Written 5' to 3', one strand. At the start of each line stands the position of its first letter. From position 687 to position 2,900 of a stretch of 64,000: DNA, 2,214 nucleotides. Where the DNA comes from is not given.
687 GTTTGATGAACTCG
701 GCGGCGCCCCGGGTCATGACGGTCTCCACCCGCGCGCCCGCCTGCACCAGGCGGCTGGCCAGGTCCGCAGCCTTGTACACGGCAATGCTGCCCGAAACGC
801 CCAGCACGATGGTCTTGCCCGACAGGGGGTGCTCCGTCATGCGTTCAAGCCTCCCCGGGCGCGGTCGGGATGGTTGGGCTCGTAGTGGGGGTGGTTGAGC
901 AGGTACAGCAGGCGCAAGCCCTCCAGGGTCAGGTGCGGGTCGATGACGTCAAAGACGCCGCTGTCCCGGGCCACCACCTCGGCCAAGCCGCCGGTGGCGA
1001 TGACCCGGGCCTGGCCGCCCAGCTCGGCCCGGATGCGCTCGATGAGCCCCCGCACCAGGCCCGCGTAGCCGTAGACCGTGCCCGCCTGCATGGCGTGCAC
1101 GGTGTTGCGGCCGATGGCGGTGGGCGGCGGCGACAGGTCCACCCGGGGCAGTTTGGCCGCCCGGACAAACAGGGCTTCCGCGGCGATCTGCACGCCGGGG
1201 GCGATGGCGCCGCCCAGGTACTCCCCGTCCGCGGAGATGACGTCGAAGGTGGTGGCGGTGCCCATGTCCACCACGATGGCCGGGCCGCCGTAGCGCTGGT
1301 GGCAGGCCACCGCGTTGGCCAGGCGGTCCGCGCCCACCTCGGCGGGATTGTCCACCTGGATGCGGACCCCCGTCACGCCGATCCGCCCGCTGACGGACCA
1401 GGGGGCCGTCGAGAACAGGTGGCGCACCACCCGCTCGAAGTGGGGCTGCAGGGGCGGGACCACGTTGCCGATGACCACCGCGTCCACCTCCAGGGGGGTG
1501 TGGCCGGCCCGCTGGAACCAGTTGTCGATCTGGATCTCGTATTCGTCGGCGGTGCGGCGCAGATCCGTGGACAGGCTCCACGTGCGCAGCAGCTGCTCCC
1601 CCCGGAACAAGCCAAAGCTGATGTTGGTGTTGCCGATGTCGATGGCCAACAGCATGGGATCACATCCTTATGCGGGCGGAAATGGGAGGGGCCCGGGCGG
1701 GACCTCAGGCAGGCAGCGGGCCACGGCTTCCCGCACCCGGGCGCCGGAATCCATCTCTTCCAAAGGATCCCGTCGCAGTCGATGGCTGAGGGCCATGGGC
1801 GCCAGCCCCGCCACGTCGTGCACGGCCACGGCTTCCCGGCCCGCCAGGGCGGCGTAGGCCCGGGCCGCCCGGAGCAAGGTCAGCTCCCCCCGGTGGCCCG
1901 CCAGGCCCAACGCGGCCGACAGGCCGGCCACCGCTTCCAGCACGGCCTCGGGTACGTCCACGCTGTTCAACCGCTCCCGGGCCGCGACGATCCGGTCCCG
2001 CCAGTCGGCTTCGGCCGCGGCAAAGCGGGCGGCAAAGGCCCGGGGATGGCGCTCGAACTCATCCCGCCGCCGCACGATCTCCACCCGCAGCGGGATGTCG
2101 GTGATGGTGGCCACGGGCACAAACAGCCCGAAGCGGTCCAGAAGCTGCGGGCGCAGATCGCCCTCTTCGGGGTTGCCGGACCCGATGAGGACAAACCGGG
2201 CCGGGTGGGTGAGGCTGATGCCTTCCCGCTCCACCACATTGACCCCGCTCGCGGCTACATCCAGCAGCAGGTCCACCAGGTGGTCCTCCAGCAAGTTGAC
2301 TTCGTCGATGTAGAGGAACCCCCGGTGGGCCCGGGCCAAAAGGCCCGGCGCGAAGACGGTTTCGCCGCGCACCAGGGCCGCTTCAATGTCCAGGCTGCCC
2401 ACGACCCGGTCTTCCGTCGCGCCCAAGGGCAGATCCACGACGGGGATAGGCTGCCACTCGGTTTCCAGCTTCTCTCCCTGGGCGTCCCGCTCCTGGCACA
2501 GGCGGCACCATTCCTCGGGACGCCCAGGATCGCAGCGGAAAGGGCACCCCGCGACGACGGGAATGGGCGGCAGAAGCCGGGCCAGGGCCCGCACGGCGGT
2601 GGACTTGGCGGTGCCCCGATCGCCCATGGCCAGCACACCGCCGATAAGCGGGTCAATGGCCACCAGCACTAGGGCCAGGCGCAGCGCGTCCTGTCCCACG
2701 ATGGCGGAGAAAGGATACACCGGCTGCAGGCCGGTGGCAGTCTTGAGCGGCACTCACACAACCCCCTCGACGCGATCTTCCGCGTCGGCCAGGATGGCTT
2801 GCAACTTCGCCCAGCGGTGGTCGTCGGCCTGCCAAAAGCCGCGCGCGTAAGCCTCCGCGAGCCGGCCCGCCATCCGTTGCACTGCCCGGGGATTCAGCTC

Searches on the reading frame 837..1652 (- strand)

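Call 61: search_protein_families(library=pfam, proteins=[window:837-1652:-], max_evalue=0.00001)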
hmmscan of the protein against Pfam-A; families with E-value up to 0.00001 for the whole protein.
window:837-1652:- (271 aa): 1 family
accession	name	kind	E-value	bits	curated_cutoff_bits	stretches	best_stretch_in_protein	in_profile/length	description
PF03309.20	Pan_kinase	-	4.8e-73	245.8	24.7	1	1-206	1-205/205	Type III pantothenate kinase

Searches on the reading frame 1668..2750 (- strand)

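Call 61: search_protein_families(library=pfam, proteins=[window:1668-2750:-], max_evalue=0.00001)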
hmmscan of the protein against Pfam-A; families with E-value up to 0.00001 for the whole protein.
window:1668-2750:- (360 aa): 4 families
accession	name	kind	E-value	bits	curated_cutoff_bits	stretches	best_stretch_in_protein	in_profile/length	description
PF17863.7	AAA_lid_2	-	1.1e-16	60.8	22.7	1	274-337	4-69/74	AAA lid domain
PF01078.27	Mg_chelatase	-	4.9e-11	42.9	20.3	1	123-194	87-158/207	Magnesium chelatase, subunit ChlI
PF07728.20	AAA_5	-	5.5e-07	30.1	22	0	104-207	30-139/139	AAA domain (dynein-related subfamily)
PF00493.29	MCM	-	5.2e-06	26.2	23.3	0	128-199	107-178/224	MCM P-loop domain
